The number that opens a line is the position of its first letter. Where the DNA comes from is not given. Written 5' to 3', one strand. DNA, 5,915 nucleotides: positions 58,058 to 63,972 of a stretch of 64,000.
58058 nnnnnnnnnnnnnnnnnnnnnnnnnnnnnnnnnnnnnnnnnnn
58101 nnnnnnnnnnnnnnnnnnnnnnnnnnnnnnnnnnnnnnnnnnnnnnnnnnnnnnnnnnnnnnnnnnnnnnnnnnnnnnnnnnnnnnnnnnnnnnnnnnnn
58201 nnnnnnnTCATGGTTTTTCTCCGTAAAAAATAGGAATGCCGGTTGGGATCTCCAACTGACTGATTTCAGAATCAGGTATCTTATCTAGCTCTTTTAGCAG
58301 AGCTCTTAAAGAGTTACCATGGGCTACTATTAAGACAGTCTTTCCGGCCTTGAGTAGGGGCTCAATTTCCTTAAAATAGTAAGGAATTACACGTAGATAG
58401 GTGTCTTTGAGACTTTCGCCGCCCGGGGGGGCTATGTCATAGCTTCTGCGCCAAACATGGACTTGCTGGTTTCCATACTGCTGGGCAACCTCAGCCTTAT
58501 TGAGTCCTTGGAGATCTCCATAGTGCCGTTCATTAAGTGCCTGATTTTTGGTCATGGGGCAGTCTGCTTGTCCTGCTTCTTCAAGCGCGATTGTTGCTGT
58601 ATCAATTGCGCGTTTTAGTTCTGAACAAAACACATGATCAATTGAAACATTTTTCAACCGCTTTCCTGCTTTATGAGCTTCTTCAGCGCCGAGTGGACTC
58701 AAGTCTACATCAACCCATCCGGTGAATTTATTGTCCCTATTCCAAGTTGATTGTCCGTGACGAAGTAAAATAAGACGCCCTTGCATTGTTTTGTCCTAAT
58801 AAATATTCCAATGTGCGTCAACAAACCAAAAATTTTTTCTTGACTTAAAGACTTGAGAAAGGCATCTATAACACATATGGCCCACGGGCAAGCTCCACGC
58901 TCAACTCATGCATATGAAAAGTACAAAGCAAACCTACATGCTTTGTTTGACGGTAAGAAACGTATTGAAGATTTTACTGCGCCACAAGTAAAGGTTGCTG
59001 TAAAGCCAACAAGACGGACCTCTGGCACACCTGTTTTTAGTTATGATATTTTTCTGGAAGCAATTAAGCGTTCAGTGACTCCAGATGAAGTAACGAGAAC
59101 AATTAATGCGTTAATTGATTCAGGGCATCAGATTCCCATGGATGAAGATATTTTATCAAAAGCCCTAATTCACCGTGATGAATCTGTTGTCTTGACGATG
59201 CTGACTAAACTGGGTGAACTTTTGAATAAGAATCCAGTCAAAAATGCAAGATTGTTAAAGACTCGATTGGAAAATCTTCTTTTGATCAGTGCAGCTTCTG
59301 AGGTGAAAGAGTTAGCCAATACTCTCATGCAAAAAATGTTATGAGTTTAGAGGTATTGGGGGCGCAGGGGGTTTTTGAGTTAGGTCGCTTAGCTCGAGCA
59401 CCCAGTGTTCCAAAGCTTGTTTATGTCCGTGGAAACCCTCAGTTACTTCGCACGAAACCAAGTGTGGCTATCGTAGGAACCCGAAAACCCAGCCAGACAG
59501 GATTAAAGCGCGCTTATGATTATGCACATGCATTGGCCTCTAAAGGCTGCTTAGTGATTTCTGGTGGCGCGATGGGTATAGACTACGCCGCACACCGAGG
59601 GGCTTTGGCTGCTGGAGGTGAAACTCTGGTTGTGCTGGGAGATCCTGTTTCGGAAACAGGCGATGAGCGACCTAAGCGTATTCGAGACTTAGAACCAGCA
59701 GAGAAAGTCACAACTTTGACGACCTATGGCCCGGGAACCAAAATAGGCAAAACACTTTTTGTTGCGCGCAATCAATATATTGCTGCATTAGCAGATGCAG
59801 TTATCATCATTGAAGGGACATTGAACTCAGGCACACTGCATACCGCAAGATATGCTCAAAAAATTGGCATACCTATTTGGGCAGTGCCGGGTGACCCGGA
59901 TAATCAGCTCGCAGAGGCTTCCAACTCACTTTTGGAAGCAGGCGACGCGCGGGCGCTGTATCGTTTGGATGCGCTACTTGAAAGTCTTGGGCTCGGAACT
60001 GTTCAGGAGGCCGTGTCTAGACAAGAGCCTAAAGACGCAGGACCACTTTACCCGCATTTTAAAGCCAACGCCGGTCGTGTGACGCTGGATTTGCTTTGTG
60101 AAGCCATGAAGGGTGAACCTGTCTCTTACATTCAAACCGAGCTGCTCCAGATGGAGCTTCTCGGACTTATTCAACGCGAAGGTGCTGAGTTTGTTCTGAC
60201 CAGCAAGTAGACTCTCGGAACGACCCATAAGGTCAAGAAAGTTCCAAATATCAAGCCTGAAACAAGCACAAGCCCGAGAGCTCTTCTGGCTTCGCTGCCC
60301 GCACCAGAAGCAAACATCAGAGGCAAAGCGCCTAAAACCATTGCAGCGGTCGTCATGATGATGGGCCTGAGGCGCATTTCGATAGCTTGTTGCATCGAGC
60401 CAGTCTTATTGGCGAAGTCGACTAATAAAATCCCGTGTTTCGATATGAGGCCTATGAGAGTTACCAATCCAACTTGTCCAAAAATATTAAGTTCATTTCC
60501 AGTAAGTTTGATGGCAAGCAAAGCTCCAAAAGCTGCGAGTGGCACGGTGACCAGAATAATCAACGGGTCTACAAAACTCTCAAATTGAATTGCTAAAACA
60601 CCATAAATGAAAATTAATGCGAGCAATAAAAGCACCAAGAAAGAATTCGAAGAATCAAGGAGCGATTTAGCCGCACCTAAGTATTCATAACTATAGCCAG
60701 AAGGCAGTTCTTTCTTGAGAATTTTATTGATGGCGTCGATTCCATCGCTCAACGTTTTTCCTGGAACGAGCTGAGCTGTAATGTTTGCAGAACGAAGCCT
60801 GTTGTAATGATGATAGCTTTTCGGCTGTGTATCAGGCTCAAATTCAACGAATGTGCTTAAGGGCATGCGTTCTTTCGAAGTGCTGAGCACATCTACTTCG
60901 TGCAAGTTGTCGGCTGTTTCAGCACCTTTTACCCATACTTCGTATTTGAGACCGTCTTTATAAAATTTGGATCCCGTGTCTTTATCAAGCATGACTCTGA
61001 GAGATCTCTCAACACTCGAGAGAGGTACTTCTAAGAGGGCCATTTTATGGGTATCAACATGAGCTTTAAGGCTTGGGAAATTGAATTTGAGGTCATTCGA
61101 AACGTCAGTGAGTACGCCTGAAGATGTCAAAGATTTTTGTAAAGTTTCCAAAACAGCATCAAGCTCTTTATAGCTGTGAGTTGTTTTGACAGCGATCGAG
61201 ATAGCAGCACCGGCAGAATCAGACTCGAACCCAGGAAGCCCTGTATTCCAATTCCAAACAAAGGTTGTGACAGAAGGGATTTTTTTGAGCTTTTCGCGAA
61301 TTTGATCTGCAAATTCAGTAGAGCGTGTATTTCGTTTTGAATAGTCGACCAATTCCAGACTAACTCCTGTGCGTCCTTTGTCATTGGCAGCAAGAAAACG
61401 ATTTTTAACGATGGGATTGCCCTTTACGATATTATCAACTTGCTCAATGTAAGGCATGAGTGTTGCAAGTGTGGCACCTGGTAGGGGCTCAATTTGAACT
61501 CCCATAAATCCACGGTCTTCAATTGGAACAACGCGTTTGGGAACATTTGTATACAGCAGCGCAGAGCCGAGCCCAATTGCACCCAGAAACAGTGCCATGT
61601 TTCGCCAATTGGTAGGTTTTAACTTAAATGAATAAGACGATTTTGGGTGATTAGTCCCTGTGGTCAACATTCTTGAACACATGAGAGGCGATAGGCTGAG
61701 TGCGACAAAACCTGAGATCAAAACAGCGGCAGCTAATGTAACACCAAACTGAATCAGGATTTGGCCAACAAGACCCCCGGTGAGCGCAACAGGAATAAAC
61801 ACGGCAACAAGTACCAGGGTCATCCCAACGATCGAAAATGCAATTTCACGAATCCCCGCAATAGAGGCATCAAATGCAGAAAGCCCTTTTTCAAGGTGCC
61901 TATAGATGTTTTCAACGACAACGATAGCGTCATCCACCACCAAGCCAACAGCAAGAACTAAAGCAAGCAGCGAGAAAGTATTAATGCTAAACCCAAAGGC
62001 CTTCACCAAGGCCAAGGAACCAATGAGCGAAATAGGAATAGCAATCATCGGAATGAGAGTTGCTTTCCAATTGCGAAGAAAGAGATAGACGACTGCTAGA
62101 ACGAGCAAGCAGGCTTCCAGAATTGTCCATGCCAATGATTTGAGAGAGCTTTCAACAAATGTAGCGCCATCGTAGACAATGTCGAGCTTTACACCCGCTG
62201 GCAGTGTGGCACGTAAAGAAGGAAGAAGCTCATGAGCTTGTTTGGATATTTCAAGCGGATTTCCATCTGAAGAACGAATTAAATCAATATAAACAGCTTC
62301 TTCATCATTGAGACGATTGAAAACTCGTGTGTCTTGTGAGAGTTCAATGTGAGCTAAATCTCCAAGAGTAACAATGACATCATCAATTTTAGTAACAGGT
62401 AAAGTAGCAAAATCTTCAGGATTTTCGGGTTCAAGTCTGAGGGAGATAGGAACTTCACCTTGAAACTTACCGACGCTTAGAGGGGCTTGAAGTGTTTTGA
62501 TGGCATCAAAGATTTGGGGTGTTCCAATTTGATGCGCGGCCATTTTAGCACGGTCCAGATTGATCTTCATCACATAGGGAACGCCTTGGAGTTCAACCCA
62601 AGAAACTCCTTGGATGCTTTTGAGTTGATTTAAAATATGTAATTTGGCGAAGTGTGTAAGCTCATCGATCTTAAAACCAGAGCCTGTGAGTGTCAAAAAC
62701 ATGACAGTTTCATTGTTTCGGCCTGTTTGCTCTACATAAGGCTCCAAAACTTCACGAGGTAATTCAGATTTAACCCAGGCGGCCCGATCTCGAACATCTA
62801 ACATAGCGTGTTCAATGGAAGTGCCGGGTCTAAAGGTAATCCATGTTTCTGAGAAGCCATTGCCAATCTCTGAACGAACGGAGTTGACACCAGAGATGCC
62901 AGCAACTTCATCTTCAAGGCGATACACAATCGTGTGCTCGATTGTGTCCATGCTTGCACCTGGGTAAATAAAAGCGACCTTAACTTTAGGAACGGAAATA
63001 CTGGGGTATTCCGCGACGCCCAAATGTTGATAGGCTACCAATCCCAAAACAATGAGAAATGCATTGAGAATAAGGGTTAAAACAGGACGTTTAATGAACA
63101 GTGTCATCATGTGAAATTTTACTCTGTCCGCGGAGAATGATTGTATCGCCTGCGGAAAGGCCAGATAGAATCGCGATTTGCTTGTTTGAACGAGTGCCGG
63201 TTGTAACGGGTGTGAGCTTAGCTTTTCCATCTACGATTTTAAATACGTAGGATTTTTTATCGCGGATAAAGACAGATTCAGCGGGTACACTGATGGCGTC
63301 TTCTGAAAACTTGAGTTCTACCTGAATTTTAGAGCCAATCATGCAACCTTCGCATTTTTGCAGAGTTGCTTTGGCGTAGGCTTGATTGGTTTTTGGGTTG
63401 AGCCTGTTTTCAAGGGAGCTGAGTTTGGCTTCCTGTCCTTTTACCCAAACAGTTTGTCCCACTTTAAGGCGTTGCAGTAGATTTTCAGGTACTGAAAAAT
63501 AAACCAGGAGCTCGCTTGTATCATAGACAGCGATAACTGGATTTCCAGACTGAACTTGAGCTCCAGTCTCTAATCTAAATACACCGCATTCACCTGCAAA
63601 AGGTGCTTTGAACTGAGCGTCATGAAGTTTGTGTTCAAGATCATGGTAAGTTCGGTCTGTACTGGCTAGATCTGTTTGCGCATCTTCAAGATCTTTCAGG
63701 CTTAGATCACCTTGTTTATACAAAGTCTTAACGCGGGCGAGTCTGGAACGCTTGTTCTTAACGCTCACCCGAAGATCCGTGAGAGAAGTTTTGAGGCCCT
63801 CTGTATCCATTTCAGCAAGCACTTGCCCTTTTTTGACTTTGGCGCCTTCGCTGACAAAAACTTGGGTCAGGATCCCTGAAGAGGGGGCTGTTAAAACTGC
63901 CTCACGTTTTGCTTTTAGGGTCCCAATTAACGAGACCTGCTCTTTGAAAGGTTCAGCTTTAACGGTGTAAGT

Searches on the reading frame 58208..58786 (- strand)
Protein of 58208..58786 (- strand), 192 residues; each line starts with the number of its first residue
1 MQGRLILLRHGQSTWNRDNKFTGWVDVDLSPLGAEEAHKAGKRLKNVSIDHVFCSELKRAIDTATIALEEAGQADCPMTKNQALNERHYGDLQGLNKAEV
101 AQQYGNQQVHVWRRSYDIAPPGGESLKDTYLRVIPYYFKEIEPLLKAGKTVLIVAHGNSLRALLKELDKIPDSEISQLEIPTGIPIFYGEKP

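Call 61: search_protein_families(library=pfam, proteins=[window:58208-58786:-])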
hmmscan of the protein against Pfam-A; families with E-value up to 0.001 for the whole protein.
window:58208-58786:- (192 aa): 1 family
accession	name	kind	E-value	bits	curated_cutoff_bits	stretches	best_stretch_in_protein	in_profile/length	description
PF00300.27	His_Phos_1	-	2.6e-46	158.2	21.7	1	5-181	1-172/194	Histidine phosphatase superfamily (branch 1)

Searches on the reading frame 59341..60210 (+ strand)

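Call 61: search_protein_families(library=pfam, proteins=[window:59341-60210:+])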
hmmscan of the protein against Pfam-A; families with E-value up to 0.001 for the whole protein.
window:59341-60210:+ (289 aa): 2 families
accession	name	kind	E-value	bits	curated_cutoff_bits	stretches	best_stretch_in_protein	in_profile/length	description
PF02481.21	DNA_processg_A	-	6.6e-50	169.7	29.6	1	17-204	21-208/212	DNA recombination-mediator protein A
PF18306.6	LDcluster4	-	5.5e-11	42.7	26.3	1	40-190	2-130/151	SLOG cluster4 family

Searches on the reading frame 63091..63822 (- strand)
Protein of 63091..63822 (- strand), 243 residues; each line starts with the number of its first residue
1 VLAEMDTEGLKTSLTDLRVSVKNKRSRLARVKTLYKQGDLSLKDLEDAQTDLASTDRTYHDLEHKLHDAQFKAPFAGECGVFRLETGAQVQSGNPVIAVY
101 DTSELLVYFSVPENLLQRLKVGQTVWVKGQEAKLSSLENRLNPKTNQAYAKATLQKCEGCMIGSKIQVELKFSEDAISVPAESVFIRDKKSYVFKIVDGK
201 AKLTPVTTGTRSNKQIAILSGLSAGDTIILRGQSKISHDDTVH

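Call 61: search_protein_families(library=pfam, proteins=[window:63091-63822:-])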
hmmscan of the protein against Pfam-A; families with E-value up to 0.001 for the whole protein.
window:63091-63822:- (243 aa): 2 families
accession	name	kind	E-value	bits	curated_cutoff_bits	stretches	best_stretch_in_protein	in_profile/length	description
PF13437.12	HlyD_3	-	4e-08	34.4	22.2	1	72-155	3-94/106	HlyD family secretion protein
PF16576.10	HlyD_D23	-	7.9e-06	25.7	30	1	67-134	107-174/214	Barrel-sandwich domain of CusB or HlyD membrane-fusion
